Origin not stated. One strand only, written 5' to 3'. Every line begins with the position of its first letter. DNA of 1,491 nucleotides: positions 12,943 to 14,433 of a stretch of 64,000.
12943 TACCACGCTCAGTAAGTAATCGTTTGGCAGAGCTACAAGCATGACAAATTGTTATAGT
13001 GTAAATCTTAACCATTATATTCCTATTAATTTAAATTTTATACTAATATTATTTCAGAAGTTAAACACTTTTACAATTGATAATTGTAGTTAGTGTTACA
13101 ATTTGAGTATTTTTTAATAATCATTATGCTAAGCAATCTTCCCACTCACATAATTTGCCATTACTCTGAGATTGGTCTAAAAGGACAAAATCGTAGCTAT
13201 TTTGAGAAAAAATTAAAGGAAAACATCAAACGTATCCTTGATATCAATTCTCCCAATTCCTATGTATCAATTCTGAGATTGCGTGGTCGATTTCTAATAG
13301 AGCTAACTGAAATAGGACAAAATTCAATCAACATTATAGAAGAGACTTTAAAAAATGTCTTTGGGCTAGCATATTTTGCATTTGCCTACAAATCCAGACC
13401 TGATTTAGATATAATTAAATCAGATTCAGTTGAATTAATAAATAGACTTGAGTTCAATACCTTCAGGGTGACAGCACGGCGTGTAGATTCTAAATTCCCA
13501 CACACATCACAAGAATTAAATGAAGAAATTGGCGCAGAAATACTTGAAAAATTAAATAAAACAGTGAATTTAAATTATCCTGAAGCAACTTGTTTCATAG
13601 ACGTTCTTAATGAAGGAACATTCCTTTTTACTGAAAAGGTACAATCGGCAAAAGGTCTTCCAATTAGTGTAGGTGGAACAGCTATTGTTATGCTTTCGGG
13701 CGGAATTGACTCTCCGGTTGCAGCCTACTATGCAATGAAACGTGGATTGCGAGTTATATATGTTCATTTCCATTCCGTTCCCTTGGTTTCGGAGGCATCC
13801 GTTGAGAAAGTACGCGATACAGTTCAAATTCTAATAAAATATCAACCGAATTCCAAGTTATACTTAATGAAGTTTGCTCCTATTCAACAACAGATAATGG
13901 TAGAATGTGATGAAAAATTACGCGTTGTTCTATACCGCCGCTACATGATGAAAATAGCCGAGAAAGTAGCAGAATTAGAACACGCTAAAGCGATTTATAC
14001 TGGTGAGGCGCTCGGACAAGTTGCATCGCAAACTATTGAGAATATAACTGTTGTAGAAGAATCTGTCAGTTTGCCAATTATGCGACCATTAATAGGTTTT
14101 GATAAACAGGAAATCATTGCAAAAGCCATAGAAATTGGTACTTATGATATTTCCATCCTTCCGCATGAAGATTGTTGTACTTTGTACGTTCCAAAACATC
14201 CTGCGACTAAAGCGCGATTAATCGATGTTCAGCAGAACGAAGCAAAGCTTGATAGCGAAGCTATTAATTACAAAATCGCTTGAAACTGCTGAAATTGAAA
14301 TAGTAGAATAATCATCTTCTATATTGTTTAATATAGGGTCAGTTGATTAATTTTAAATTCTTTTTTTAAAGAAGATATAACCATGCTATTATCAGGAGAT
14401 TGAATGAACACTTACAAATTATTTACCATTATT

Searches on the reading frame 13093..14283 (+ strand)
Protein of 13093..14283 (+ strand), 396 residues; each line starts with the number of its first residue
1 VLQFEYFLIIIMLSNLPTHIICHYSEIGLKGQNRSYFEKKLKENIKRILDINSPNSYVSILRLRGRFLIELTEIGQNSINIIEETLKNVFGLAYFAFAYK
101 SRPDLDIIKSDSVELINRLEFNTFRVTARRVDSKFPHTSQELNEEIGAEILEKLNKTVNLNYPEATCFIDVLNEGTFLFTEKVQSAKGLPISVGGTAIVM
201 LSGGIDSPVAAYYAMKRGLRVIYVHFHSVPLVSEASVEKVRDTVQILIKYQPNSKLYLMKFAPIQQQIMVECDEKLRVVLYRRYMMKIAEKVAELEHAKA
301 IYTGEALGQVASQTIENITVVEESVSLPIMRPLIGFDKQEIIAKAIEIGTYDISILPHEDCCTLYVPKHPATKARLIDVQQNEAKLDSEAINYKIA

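Call 4: search_protein_families(library=ncbifam, proteins=[window:13093-14283:+], max_evalue=0.1)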
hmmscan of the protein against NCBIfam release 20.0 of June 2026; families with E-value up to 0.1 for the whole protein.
window:13093-14283:+ (396 aa): 9 families
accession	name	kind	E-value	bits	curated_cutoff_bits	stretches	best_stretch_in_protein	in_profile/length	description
TIGR00342.1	TIGR00342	equivalog_domain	2.7e-112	375.5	264.5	1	20-387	1-366/373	tRNA uracil 4-sulfurtransferase ThiI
NF006222.0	PRK08349.1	subfamily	5.8e-51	173.2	251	1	197-385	3-191/198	hypothetical protein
TIGR00364.1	TIGR00364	equivalog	7.5e-07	28.9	150.3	1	197-354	1-177/201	7-cyano-7-deazaguanine synthase QueC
NF001138.1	PRK00143.1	equivalog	0.001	18.1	284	1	198-228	3-33/345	tRNA 2-thiouridine(34) synthase MnmA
TIGR03679.1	Dph6_archaeal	equivalog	0.0096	15.2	197.3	0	198-223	1-26/218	diphthine--ammonia ligase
NF049949.1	tRNAsynTtuAPyrococ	equivalog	0.015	14.5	450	1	198-319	51-169/292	tRNA-5-methyluridine(54) 2-sulfurtransferase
TIGR00268.2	TIGR00268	equivalog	0.023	13.9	150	1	196-245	15-65/259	ATP-dependent sacrificial sulfur transferase LarE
TIGR00884.1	guaA_Cterm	equivalog_domain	0.045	13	338.75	1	196-348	18-176/310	glutamine-hydrolyzing GMP synthase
TIGR02432.1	lysidine_TilS_N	equivalog_domain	0.054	13.4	93.6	0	198-343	3-158/189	tRNA lysidine(34) synthetase TilS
